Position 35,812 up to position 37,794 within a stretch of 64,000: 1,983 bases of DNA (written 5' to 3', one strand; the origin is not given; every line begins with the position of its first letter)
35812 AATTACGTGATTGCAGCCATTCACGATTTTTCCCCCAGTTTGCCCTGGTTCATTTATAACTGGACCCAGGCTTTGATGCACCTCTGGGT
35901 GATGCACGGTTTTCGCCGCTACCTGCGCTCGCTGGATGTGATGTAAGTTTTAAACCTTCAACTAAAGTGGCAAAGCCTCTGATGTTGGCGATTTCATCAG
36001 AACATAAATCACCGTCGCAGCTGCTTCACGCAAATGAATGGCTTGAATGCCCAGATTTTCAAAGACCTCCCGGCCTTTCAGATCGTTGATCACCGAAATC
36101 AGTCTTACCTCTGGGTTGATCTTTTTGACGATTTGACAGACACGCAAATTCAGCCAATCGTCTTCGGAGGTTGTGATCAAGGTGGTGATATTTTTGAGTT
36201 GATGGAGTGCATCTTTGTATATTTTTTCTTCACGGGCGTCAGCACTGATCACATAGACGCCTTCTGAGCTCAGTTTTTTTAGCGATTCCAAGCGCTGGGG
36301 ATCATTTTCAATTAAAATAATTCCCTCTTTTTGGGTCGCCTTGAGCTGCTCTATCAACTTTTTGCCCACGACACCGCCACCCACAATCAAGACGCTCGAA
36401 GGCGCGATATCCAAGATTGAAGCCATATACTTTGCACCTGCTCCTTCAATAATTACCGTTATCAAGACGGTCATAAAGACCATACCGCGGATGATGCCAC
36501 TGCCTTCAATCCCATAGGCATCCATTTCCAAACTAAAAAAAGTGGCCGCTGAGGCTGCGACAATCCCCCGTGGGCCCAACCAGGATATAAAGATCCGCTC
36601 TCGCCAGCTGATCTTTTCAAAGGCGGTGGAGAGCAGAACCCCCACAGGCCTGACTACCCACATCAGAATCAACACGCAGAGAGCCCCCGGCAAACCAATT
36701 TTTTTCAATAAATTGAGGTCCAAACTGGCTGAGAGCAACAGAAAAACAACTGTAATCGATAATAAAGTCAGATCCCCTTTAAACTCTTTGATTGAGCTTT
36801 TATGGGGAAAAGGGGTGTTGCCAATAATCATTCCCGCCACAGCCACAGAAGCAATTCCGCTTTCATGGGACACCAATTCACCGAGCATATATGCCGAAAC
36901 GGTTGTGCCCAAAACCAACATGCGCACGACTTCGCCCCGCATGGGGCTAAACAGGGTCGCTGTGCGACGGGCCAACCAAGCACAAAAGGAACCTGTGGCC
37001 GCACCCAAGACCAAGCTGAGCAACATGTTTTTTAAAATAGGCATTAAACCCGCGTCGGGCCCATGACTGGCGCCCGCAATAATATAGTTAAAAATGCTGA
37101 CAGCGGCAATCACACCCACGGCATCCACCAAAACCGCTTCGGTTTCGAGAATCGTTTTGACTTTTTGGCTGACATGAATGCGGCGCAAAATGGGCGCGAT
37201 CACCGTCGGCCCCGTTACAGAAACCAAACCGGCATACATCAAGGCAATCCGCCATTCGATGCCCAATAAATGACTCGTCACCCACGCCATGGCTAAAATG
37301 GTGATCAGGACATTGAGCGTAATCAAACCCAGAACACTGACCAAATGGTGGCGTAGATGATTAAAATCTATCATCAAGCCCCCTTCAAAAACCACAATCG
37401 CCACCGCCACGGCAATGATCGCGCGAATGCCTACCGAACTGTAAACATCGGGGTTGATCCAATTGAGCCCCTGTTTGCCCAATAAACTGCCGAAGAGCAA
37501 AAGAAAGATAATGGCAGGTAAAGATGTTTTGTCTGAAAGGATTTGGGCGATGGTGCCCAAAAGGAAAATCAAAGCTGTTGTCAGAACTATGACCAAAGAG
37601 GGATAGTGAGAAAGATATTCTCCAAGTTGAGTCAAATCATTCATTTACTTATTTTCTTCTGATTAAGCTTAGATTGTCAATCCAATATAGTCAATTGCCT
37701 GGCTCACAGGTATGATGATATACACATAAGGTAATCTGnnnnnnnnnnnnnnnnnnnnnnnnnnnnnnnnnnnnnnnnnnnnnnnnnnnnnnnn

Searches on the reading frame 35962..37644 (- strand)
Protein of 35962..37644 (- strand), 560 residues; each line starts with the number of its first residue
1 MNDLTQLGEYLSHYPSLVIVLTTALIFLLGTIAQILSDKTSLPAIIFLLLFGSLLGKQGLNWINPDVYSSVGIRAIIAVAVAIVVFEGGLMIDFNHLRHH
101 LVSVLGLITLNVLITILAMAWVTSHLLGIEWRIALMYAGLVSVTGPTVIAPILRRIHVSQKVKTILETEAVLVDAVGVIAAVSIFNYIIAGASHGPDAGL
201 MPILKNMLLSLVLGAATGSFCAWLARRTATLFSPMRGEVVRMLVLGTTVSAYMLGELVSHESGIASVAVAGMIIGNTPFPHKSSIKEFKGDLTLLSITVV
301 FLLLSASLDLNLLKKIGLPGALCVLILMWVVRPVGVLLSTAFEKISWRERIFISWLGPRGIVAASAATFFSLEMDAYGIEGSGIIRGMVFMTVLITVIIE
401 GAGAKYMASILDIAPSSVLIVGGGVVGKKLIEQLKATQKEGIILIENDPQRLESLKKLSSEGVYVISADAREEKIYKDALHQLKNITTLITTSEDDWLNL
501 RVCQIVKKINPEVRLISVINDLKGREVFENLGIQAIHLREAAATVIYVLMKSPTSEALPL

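Call 77: search_protein_families(library=pfam, proteins=[window:35962-37644:-], max_evalue=0.00001)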
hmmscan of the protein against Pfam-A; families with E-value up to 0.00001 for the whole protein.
window:35962-37644:- (560 aa): 2 families
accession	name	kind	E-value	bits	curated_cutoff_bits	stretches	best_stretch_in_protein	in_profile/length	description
PF00999.27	Na_H_Exchanger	-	2.2e-46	158.9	26.2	1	26-404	3-369/375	Sodium/hydrogen exchanger, transmembrane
PF02254.24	TrkA_N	-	2.1e-18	67.1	23.8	1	418-536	1-113/116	TrkA-N domain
